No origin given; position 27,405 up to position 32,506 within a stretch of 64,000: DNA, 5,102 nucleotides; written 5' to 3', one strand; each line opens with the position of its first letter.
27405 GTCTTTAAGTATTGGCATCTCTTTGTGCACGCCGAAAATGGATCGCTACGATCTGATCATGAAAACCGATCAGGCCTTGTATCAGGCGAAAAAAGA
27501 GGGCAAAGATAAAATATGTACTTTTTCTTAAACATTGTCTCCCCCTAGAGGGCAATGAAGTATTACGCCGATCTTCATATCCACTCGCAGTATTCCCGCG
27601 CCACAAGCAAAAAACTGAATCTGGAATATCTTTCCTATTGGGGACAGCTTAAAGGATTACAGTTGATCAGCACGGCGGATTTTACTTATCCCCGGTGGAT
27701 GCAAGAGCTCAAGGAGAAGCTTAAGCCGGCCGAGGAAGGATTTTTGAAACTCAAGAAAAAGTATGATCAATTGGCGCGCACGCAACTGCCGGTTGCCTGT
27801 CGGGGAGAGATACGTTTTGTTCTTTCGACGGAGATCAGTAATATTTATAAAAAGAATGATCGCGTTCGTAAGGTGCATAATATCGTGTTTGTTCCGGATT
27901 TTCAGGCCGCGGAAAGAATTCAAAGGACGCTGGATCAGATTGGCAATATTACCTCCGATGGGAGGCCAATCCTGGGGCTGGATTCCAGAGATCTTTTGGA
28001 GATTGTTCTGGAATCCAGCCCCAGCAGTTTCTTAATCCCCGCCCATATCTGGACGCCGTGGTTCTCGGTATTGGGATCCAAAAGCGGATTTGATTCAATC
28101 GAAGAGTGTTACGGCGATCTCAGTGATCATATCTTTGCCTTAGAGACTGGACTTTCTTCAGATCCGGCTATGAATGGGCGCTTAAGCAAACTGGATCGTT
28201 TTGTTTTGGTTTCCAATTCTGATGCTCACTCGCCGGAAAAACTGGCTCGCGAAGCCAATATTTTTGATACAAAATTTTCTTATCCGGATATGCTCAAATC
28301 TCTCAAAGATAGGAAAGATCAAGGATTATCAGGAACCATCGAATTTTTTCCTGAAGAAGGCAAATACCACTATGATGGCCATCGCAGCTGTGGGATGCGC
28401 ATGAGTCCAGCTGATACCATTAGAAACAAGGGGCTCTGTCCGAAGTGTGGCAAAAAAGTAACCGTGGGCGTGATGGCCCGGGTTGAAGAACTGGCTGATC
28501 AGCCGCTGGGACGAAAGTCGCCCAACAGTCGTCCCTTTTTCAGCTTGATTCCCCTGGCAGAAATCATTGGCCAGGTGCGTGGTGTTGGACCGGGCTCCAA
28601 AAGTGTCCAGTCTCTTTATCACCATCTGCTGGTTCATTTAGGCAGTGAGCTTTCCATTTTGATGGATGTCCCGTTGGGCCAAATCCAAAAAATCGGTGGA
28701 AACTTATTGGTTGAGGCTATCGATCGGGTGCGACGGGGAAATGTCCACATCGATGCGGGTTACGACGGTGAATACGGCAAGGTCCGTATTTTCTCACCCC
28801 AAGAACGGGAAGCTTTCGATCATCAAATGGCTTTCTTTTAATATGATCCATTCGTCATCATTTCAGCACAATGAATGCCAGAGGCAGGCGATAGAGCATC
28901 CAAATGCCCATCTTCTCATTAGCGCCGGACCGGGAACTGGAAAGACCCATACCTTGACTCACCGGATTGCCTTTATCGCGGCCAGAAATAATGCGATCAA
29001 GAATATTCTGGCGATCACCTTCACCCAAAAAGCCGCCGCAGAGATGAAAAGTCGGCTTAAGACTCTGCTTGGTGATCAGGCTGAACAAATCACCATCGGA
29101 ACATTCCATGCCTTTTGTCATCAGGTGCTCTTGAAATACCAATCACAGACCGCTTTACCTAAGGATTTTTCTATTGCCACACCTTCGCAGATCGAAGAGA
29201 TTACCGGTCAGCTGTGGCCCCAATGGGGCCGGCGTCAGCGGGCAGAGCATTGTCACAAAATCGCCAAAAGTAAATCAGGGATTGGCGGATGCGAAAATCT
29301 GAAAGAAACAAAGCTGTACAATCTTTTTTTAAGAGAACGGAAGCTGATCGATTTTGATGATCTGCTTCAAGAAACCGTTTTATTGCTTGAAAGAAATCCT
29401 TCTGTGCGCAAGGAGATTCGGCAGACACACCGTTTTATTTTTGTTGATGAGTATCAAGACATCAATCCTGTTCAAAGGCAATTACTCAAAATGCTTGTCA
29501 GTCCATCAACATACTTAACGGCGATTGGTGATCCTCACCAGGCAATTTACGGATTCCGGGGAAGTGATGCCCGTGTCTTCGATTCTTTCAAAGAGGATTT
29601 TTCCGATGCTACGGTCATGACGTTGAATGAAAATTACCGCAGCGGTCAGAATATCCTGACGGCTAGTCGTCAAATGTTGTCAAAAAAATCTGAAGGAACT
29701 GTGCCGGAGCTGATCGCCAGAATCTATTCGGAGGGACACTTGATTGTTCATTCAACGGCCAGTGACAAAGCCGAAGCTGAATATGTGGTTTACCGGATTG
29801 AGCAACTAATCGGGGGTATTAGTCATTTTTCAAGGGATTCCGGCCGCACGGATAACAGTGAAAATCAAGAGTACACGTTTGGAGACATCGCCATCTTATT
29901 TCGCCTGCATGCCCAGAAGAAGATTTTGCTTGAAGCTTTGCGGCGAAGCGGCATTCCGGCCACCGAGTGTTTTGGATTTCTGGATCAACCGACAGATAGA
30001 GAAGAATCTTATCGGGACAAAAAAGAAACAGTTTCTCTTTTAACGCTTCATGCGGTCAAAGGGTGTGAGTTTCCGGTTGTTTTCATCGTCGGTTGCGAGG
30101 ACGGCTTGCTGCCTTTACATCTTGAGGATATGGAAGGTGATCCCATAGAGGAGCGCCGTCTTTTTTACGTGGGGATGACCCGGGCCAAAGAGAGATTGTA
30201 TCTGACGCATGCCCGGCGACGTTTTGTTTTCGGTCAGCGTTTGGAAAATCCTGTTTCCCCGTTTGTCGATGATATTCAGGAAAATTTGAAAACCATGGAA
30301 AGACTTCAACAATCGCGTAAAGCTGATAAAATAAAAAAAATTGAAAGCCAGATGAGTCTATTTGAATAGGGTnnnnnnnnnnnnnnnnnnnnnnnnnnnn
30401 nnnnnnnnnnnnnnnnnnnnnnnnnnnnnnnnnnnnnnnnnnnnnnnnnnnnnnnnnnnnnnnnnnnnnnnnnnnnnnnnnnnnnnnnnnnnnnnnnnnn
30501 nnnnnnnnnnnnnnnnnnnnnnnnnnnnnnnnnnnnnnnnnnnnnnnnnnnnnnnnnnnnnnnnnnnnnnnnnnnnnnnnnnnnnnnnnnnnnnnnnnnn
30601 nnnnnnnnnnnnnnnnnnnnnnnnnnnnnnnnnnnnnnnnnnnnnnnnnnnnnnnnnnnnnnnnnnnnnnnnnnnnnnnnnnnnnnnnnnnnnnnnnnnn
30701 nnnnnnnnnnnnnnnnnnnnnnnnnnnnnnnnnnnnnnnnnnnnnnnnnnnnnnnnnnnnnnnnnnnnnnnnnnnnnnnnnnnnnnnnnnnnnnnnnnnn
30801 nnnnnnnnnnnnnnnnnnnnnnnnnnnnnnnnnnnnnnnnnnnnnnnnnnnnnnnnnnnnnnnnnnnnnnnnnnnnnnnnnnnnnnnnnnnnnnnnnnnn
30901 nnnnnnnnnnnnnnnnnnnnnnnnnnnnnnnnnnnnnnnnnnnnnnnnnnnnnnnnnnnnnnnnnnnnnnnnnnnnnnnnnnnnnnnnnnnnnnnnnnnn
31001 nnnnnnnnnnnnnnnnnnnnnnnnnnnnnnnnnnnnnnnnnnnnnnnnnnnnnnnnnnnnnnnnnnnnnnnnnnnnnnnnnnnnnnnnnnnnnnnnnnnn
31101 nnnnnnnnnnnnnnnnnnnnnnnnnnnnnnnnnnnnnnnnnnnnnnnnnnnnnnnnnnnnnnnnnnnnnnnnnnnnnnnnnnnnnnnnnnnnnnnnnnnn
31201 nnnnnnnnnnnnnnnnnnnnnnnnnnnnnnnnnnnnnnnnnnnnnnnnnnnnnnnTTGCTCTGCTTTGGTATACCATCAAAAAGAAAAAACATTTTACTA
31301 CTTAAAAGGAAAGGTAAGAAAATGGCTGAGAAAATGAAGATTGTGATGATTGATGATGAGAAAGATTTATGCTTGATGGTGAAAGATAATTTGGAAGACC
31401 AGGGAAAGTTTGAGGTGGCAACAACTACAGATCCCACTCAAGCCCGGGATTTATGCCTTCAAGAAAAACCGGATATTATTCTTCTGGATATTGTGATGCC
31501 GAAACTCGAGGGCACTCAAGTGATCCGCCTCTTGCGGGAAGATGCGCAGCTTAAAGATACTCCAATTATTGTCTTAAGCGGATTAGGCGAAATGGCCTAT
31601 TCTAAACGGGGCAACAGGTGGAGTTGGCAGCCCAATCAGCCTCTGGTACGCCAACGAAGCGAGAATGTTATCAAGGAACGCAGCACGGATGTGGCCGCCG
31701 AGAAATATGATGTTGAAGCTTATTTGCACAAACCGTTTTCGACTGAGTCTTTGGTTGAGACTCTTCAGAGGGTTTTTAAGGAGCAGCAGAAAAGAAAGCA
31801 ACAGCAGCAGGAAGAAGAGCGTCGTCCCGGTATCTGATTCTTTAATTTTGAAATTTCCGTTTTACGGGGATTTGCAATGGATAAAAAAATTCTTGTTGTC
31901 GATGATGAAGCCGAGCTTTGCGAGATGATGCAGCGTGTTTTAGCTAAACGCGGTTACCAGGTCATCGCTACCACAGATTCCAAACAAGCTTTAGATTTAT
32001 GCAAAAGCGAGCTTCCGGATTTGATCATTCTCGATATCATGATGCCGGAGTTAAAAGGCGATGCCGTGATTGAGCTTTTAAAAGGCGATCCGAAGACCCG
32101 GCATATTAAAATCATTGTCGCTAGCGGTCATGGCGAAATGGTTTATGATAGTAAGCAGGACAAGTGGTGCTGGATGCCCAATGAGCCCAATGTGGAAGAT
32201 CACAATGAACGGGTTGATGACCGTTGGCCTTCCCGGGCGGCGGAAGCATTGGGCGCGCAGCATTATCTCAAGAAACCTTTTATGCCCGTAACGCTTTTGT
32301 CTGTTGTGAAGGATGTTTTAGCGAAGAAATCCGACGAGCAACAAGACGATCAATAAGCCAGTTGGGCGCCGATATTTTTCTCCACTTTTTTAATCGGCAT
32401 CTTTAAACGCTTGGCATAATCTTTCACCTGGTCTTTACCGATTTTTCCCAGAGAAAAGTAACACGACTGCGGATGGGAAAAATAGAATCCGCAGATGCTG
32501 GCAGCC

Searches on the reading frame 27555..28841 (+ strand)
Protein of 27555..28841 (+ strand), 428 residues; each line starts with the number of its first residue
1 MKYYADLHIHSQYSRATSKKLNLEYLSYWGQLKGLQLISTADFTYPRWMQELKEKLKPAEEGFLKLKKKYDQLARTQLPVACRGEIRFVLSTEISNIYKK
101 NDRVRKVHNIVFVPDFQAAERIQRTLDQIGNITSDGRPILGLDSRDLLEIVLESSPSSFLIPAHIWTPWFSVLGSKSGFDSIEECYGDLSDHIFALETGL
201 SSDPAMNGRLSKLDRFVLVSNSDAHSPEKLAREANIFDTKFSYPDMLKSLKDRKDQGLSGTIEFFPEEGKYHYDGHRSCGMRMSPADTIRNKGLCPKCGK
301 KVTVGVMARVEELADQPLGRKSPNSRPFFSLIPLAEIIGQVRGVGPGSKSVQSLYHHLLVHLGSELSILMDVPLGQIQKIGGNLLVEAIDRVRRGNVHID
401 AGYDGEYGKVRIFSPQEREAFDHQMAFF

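Call 31: search_protein_families(library=pfam, proteins=[window:27555-28841:+], max_evalue=1)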
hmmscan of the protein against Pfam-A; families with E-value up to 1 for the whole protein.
window:27555-28841:+ (428 aa): 1 family
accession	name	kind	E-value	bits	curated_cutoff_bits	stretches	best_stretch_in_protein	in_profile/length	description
PF13263.12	PHP_C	-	0.1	12.6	21.3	1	219-253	19-54/56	PHP-associated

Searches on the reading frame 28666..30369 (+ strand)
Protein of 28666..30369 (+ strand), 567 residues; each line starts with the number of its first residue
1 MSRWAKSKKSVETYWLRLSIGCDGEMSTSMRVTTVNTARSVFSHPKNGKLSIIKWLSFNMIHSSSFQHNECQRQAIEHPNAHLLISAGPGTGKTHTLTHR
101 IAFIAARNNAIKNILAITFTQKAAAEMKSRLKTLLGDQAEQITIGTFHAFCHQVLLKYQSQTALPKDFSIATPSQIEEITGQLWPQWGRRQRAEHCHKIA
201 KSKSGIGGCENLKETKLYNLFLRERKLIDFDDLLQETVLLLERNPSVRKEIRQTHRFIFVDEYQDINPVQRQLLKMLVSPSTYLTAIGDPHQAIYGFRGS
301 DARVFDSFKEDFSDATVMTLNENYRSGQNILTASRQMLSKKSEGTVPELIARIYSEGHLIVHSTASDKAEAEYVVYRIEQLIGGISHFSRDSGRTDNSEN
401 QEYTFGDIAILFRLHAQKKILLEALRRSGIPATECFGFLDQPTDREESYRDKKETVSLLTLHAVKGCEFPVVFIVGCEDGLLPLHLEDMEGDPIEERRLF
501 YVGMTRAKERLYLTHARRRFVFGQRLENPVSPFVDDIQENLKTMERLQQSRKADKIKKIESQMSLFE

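Call 16: search_protein_families(library=pfam, proteins=[window:28666-30369:+], max_evalue=0.0001)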
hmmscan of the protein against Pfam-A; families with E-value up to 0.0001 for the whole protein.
window:28666-30369:+ (567 aa): 7 families
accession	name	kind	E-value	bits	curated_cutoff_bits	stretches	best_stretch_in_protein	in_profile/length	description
PF00580.27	UvrD-helicase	-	7.1e-63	213.2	23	1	69-312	2-270/271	UvrD/REP helicase N-terminal domain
PF13361.12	UvrD_C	-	2.3e-34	119.8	25.6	2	446-516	278-348/350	UvrD-like helicase C-terminal domain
PF13245.12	AAA_19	-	2.5e-25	89.6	25.1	1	72-298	1-134/134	AAA domain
PF13538.12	UvrD_C_2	-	1.3e-09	38.2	27.4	1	458-514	4-52/52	UvrD-like helicase C-terminal domain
PF01443.25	Viral_helicase1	-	7.5e-08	32.9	21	0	456-513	177-226/228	Viral superfamily 1 RNA helicase core domain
PF13604.12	AAA_30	-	5.5e-06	26.7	27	0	72-131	6-66/191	AAA domain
PF13086.12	AAA_11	-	1e-05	25.9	27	1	68-146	2-91/257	AAA domain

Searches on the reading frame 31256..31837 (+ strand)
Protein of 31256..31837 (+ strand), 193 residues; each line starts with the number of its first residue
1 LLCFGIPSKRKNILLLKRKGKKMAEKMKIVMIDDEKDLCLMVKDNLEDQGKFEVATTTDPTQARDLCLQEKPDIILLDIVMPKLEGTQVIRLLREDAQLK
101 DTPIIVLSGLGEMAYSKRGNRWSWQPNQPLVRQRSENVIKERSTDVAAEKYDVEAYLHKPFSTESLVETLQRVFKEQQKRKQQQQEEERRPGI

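Call 111: search_protein_families(library=pfam, proteins=[window:31256-31837:+], max_evalue=0.001)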
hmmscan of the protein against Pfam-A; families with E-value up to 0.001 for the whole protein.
window:31256-31837:+ (193 aa): 1 family
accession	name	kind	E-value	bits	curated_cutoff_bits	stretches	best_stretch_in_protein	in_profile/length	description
PF00072.30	Response_reg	-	6.2e-19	68.7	30.2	1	29-117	1-86/111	Response regulator receiver domain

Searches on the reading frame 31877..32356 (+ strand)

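Call 111: search_protein_families(library=pfam, proteins=[window:31877-32356:+], max_evalue=0.001)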
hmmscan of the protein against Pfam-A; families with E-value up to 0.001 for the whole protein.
window:31877-32356:+ (159 aa): 1 family
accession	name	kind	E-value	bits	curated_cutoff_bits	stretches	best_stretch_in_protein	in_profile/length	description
PF00072.30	Response_reg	-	8.9e-21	74.6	30.2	1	5-90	1-84/111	Response regulator receiver domain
